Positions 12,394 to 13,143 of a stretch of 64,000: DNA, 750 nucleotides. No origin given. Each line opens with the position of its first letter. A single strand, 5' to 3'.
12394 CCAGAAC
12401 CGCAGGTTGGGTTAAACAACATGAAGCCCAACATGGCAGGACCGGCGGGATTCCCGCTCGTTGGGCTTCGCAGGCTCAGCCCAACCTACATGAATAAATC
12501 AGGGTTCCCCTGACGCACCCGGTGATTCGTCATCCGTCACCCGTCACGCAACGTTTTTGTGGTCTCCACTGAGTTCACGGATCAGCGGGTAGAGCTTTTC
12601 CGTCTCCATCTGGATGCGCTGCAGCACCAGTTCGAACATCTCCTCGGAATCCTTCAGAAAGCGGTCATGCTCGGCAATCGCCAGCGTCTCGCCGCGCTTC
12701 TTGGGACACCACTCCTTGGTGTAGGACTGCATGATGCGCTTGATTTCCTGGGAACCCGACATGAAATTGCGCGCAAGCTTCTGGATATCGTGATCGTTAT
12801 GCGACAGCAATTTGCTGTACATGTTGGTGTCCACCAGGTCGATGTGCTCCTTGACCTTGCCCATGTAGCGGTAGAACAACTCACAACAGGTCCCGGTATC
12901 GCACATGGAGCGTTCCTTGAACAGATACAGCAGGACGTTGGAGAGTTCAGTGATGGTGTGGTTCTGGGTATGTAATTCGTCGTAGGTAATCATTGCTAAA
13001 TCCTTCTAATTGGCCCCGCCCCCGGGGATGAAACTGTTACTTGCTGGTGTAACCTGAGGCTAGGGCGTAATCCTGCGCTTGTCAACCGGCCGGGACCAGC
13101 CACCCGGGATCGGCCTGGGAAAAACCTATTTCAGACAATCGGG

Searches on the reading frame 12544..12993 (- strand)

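Call 14: search_protein_families(library=pfam, proteins=[window:12544-12993:-], max_evalue=0.01)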
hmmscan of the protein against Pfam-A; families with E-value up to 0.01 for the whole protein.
window:12544-12993:- (149 aa): 0 families

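Call 42: search_protein_families(library=pfam, proteins=[window:12544-12993:-], max_evalue=1)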
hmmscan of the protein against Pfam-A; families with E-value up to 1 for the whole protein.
window:12544-12993:- (149 aa): 4 families
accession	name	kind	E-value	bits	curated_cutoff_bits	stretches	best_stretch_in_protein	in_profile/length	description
PF01369.25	Sec7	-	0.021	14.9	22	1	80-133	96-139/183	Sec7 domain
PF08678.16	Rsbr_N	-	0.024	15.2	27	1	85-141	6-62/130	Rsbr N terminal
PF01814.28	Hemerythrin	-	0.033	15.1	25.3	1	4-138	3-127/127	Hemerythrin HHE cation binding domain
PF02970.22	TBCA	-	0.078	13.7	30.3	1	82-141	25-82/99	Tubulin binding cofactor A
